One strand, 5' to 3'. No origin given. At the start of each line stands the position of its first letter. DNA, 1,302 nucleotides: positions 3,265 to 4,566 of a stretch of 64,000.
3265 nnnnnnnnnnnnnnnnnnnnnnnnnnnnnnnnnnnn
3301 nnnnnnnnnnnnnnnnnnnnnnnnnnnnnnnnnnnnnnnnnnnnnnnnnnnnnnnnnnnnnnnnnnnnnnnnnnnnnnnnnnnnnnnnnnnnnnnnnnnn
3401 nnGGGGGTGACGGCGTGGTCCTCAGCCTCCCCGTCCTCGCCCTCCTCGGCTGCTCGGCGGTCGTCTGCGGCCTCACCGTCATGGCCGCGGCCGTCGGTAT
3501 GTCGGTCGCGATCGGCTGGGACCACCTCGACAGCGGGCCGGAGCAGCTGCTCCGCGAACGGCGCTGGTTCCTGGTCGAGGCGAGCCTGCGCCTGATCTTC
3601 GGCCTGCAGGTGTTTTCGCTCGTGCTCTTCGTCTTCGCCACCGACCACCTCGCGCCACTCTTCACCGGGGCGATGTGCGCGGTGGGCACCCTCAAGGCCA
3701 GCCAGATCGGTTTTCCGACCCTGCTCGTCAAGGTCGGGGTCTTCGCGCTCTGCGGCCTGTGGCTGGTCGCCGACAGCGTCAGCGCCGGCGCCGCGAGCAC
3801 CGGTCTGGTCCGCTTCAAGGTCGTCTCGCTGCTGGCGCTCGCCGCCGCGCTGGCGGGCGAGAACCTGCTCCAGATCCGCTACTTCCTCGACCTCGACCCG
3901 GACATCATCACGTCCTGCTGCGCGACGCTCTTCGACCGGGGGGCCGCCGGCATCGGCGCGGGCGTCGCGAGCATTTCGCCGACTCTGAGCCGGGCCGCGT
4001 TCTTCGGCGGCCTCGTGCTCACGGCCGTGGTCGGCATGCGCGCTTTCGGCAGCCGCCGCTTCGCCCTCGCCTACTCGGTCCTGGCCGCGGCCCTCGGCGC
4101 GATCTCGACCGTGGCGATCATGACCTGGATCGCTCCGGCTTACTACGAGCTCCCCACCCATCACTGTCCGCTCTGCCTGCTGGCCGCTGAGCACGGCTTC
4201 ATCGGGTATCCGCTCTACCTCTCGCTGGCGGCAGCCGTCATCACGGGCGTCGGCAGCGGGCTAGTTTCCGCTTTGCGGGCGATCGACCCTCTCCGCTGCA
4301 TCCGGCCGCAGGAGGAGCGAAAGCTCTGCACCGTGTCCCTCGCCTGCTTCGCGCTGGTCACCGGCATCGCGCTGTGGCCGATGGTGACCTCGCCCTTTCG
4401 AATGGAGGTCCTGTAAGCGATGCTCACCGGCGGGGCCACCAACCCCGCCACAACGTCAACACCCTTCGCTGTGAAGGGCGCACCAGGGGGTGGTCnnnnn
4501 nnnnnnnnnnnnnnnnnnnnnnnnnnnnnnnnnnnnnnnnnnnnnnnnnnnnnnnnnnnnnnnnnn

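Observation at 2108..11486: Eleven-gene Cu/heme operon: Cyc2-like porin-cytochrome, three cupredoxins, NapH-like polyferredoxin, NosL and a split MacB-type ABC system, with no NosZ and no oxidase catalytic subunit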

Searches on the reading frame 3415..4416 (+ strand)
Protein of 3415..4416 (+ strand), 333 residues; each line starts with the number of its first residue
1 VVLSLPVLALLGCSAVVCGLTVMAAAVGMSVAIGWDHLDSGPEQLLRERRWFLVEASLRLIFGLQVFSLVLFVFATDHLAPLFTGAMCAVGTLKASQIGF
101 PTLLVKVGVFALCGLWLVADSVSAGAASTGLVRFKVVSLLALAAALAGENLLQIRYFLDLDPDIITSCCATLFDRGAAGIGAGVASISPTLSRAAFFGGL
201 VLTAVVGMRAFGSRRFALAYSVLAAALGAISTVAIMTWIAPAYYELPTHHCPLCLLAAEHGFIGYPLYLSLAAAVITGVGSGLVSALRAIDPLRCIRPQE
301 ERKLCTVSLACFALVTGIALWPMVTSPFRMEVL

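Call 3: search_protein_families(library=pfam, max_evalue=0.01, proteins=[window:3415-4416:+])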
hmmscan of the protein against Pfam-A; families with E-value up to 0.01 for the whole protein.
window:3415-4416:+ (333 aa): 0 families

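Call 4: search_protein_families(library=ncbifam, max_evalue=0.01, proteins=[window:3415-4416:+])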
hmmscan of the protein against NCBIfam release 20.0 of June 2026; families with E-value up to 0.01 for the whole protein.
window:3415-4416:+ (333 aa): 0 families

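Call 42: search_protein_representatives(protein=window:3415-4416:+)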
Query: 333 residues. Proteins with E-value up to 0.001 (for the whole library): 774; up to 1e-10: 470; up to 1e-30: 96. The best 150 are listed.
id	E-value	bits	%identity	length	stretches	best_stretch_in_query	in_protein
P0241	4.8e-123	427.1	82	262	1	1-254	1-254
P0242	1.7e-112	392.4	58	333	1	1-329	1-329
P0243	7.8e-107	373.8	81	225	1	119-333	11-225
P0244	1.7e-68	247.9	39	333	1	1-328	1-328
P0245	4.4e-66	239.9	42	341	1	1-333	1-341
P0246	1.4e-61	225.1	38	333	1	3-330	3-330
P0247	7.3e-60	219.5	40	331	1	1-329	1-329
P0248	1.0e-59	219.0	38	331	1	2-330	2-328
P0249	1.7e-59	218.3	37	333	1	4-329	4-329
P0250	2.8e-58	214.3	40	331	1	3-330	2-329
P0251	7.8e-55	203.0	40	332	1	2-329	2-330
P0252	9.1e-55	202.7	37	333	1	8-324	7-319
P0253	1.7e-54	201.8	41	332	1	3-318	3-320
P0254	3.4e-54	200.9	36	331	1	6-330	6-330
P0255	7.6e-54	199.7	40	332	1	1-323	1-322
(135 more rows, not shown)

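Call 56: predict_structure(alignment_id=A3)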
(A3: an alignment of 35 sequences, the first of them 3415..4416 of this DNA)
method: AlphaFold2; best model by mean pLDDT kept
length: 333 residues; sequences in the alignment: 35
mean_pLDDT: 92.8   pTM: 0.91
mean pLDDT of the five models: 92.8, 92.6, 91.5, 90.8, 90.1
residues with pLDDT >= 90: 273; 70-90: 54; 50-70: 5; < 50: 1
segments of 3 or more residues with pLDDT < 50: none
pLDDT, mean of each block of 10 residues (from residue 1): 94 97 96 92 94 94 93 95 93 94 97 97 88 95 98 97 82 75 88 97 95 89 98 96 91 92 95 98 95 91 97 98 83 56
secondary structure, 60 per line:
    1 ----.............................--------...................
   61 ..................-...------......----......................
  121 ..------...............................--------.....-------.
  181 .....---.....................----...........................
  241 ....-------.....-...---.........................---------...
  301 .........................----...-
elements in order: H5-33 H42-78 H89-94 H99-122 H129-159 H168-172 H180-185 H189-209 H214-244 H252-256 H264-288 H298-325

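Call 60: fold_search(model_id=the predicted structure, library=pdb)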
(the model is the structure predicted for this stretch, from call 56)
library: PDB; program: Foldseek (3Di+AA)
matches with E <= 10: 195; with E <= 0.001: 0
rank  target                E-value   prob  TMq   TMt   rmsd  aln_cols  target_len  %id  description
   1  6a2j                  2.7e-01  0.30  0.19  0.20  15.2       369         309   11  Crystal structure of heme A synthase from Bacillus subtilis (released 2018-11-21)
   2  6rz8                  4.3e-01  0.15  0.18  0.17  23.3       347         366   11  Crystal structure of the human cysteinyl leukotriene receptor 2 in complex with ONO-2080365 (released 2019-12-11)
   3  8zwf_A                5.1e-01  0.20  0.19  0.18  20.9       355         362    9  cryoEM structure of JR14a bound C3aR-BRIL-BAG2 complex (released 2025-05-14)
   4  8s4d                  6.0e-01  0.20  0.23  0.21  27.3       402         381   11  Crystal structure of a peptidergic GPCR in complex with a small synthetic G protein-biased agonist (released 2024-12-04)
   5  7mbx_R                7.1e-01  0.16  0.22  0.24  20.9       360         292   12  Human Cholecystokinin 1 receptor (CCK1R) Gs complex (released 2021-05-26)
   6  6wh4_B                7.4e-01  0.11  0.17  0.16  26.6       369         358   12  Crystal structure of HTR2A with inverse agonist (released 2020-09-23)
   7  8iuk_R                1.1e+00  0.11  0.18  0.19  21.6       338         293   13  Cryo-EM structure of the PGF2-alpha-bound human PTGFR-Gq complex (released 2023-07-12)
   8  9uta_B                1.2e+00  0.16  0.23  0.26  19.9       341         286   14  The transmembrane domains of human sweet taste receptor TAS1R2 and TAS1R3 in the apo state (released 2025-07-16)
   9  9ehs_R                1.2e+00  0.11  0.21  0.19  25.6       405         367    9  Structure of a human adenosine A3 receptor complex bound to the covalent antagonist LUF7602 (released 2025-08-20)
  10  6zgs_B                1.2e+00  0.09  0.17  0.17  19.8       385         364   13  Crystal structure of a MFS transporter with bound 3-phenylpropanoic acid at 2.39 Angstroem resolution (released 2021-10-20)
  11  9p85_R                1.2e+00  0.16  0.23  0.25  23.5       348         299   11  NTSR1-Gi-NTS(8-13) GTP-Bound Complex in the Canonical, AHD Closed State, 3DVA Sorted (C-Closed*-GTP) (released 2026-03-25)
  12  8zo8_C3               1.3e+00  0.23  0.24  0.28  20.5       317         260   13  Respirasome open state 3 in presence of metformin (SC-MetO3) (released 2025-11-19)
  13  5v54_A                1.3e+00  0.20  0.26  0.23  21.5       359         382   10  Crystal structure of 5-HT1B receptor in complex with methiothepin (released 2018-02-07)
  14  8iq4_R                1.3e+00  0.12  0.21  0.24  20.8       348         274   14  Cryo-EM structure of Carboprost-bound prostaglandin-F2-alpha receptor-miniGq-Nb35 complex (released 2024-01-31)
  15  9k07_R                1.4e+00  0.13  0.21  0.24  23.1       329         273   11  Cryo-EM structure of the DSO-5a-bound human BRS3-Gq complex (released 2025-08-27)
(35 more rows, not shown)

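Call 63: find_homologous_proteins(query=A3)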
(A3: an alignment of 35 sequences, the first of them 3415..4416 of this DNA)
Query A3 (35 sequences) (333 aa, profile of the alignment): 427 proteins with E <= 0.001 among 8000 candidates; the best 120 are listed.
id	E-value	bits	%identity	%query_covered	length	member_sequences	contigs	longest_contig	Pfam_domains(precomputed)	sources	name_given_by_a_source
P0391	8.6e-131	454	38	94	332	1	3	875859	-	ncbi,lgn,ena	ncbi:MAG: hypothetical protein WCA04_05555 [Geobacteraceae bacterium]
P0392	2.2e-130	453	39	99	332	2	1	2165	-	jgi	jgi:hypothetical protein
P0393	8.0e-130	451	38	94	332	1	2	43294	-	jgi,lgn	jgi:hypothetical protein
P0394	9.2e-130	451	39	95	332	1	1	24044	-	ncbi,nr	ncbi:MAG: hypothetical protein EG824_04870 [Deltaproteobacteria bacterium]|nr:hypothetical protein [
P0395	1.2e-129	450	39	95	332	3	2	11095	-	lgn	-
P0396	2.2e-129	450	41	95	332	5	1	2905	-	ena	-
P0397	3.6e-129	449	40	94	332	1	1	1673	-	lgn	-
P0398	4.7e-129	449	39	95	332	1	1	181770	-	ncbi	ncbi:MAG: hypothetical protein AB9919_03205 [Geobacteraceae bacterium]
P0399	1.2e-128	447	37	95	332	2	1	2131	-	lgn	-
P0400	1.4e-128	447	36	98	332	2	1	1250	-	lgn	-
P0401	2.1e-128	446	37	93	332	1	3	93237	-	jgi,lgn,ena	-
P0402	2.2e-128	446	37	98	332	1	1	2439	-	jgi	-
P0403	2.2e-128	446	36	98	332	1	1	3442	-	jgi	-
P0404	3.4e-128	446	36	98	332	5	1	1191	-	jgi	-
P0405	4.2e-128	445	39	93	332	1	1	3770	-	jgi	jgi:hypothetical protein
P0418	1.8e-124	433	36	99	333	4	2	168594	-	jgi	-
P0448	1.8e-120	420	34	98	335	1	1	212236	-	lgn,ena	-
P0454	3.0e-120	420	33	99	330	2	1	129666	-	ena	-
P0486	2.4e-118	413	40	99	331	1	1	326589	-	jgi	-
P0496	1.1e-117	411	36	99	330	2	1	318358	-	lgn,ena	-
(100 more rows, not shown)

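Call 64: find_encoding_contigs(protein=P0391, flank=10000, max_places=1)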
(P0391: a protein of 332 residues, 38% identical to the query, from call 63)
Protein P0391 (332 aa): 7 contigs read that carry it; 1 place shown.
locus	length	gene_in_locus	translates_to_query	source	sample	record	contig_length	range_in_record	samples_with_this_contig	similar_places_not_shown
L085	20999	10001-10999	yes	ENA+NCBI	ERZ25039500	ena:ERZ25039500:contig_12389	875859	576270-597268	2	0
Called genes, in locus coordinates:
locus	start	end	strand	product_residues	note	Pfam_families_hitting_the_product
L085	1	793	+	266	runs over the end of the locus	PF00535:Glycos_transf_2, PF13641:Glyco_tranf_2_3, PF13632:Glyco_trans_2_3 (weak)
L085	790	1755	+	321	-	PF01073:3Beta_HSD, PF01370:Epimerase, PF02719:Polysacc_synt_2 (weak), PF04321:RmlD_sub_bind, PF13460:NAD_binding_10, PF16363:GDP_Man_Dehyd, PF07993:NAD_binding_4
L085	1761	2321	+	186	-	PF02397:Bac_transf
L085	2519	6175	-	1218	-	PF07731:Cu-oxidase_2 (weak), PF13517:FG-GAP_3, PF01839:FG-GAP (weak), PF13517:FG-GAP_3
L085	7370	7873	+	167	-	PF05573:NosL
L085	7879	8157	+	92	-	-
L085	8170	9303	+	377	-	PF02687:FtsX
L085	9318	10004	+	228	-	PF00005:ABC_tran, PF13304:AAA_21 (faint)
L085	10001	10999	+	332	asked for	-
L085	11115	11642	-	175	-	PF00578:AhpC-TSA, PF08534:Redoxin, PF00085:Thioredoxin (faint), PF13905:Thioredoxin_8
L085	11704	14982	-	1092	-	PF00873:ACR_tran, PF03176:MMPL (faint), PF00873:ACR_tran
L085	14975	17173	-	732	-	PF19335:HMBD (weak), PF25919:BSH_CusB (weak), PF25973:BSH_CzcB (weak), PF25954:Beta-barrel_RND_2, PF25967:RND-MFP_C (weak), PF25975:CzcB_C, PF04945:YHS, PF04945:YHS, +3 more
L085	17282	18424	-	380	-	PF16747:Adhesin_E (weak)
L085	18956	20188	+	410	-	PF00149:Metallophos, PF12320:SbcD_C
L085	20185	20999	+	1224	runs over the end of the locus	PF02463:SMC_N (faint), PF13476:AAA_23, PF13555:AAA_29 (weak), PF13558:SbcC_Walker_B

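Call 65: find_encoding_contigs(protein=P0454, flank=10000, max_places=1)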
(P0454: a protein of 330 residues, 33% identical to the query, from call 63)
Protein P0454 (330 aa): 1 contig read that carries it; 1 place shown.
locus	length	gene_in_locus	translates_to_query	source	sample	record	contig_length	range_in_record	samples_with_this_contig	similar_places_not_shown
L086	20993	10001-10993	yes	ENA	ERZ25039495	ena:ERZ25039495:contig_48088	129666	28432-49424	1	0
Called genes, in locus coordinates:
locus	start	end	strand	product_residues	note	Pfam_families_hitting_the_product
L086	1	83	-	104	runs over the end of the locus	-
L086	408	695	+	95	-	-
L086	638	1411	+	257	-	PF08448:PAS_4 (faint), PF13426:PAS_9 (faint), PF00989:PAS, PF13188:PAS_8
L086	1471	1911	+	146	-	PF00989:PAS, PF13188:PAS_8, PF08448:PAS_4, PF13426:PAS_9 (weak)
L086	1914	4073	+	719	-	PF00989:PAS (weak), PF08448:PAS_4 (weak), PF13188:PAS_8, PF13426:PAS_9, PF01590:GAF, PF13185:GAF_2, PF13492:GAF_3, PF08448:PAS_4, +4 more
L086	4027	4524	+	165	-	PF08448:PAS_4 (faint)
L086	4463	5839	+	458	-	PF01590:GAF, PF13185:GAF_2, PF13492:GAF_3 (faint), PF07730:HisKA_3, PF02518:HATPase_c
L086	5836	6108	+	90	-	-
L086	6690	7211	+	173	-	PF05573:NosL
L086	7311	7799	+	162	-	PF05573:NosL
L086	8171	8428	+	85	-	-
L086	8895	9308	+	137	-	PF02687:FtsX (weak)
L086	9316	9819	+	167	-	PF00005:ABC_tran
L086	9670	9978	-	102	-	-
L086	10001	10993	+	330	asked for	-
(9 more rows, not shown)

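Call 66: find_encoding_contigs(protein=P0448, flank=10000, max_places=1)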
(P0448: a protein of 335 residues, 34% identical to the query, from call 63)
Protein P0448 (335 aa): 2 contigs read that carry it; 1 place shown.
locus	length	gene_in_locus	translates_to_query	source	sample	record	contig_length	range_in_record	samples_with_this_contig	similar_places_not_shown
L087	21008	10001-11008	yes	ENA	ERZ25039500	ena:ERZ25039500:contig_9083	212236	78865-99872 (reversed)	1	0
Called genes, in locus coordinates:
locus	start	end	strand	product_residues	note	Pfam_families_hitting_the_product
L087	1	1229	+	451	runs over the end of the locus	PF07732:Cu-oxidase_3, PF07731:Cu-oxidase_2 (faint)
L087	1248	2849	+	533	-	PF07732:Cu-oxidase_3 (faint), PF00394:Cu-oxidase (weak), PF17803:Cadherin_4, PF17892:Cadherin_5, PF17963:Big_9, PF17803:Cadherin_4, PF17892:Cadherin_5, PF17963:Big_9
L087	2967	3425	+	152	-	-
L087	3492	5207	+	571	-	PF00082:Peptidase_S8, PF17803:Cadherin_4, PF17892:Cadherin_5, PF17963:Big_9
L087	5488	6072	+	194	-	PF00578:AhpC-TSA (weak), PF02630:SCO1-SenC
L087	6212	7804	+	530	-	-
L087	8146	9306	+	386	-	PF12704:MacB_PCD, PF02687:FtsX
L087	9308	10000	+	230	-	PF00005:ABC_tran, PF02463:SMC_N (faint), PF13304:AAA_21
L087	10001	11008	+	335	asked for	-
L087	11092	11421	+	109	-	-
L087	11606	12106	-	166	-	-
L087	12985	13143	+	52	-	PF11127:YgaP-like_TM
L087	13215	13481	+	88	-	-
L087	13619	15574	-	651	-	PF02446:Glyco_hydro_77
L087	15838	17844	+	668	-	PF11896:GlgE_dom_N_S, PF00128:Alpha-amylase (faint), PF21702:GLGE_C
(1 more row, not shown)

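Call 68: find_encoding_contigs(protein=P0486, flank=9000, max_places=1)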
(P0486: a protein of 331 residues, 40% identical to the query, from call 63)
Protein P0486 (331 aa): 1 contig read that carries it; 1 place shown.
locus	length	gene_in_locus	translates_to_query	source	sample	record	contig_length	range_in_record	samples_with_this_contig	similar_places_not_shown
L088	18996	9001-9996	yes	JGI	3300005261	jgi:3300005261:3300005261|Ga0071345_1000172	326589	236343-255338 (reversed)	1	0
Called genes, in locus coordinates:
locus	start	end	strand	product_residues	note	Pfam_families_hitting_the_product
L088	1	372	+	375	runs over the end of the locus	PF02374:ArsA_ATPase, PF13614:AAA_31, PF01656:CbiA (weak)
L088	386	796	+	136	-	PF01894:YjbQ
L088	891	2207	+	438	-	PF01053:Cys_Met_Meta_PP, PF00155:Aminotran_1_2 (weak), PF01041:DegT_DnrJ_EryC1 (weak)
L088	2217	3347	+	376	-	PF00899:ThiF, PF00581:Rhodanese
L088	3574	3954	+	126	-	PF00085:Thioredoxin, PF13192:Thioredoxin_3 (weak)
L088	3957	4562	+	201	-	PF08901:DUF1847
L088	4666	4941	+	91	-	-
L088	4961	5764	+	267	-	-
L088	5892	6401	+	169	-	PF05573:NosL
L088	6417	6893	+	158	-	PF05573:NosL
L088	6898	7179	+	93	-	-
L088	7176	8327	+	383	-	PF02687:FtsX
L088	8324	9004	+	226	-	PF00005:ABC_tran, PF13304:AAA_21 (weak)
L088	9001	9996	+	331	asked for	-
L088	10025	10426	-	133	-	PF02629:CoA_binding, PF13380:CoA_binding_2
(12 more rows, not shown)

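Call 69: find_encoding_contigs(protein=P0496, flank=9000, max_places=1)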
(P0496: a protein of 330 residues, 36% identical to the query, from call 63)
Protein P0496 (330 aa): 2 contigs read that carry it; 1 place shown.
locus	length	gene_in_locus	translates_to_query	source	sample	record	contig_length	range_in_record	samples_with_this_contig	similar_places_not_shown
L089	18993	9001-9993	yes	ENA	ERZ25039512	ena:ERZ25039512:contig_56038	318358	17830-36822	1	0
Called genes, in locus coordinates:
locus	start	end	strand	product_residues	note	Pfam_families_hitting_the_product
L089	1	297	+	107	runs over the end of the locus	PF00085:Thioredoxin, PF13905:Thioredoxin_8 (weak)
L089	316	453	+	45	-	PF04723:GRDA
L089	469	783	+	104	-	PF04723:GRDA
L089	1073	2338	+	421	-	PF03137:OATP (faint), PF07690:MFS_1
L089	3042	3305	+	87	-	-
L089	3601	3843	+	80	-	-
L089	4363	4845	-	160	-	PF00076:RRM_1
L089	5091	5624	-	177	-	PF01814:Hemerythrin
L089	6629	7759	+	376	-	PF02687:FtsX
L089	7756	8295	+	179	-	PF05573:NosL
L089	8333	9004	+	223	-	PF00005:ABC_tran, PF13304:AAA_21 (weak)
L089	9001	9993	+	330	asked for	-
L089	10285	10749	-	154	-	PF00034:Cytochrom_C, PF13442:Cytochrome_CBB3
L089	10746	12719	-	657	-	PF14522:Cytochrome_C7 (faint), PF22113:Mtrc-MtrF_II-IV_dom (faint), PF02433:FixO (faint), PF14537:Cytochrom_c3_2 (faint), PF00034:Cytochrom_C, PF13442:Cytochrome_CBB3 (weak), PF00034:Cytochrom_C (weak)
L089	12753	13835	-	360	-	PF00033:Cytochrome_B, PF13631:Cytochrom_B_N_2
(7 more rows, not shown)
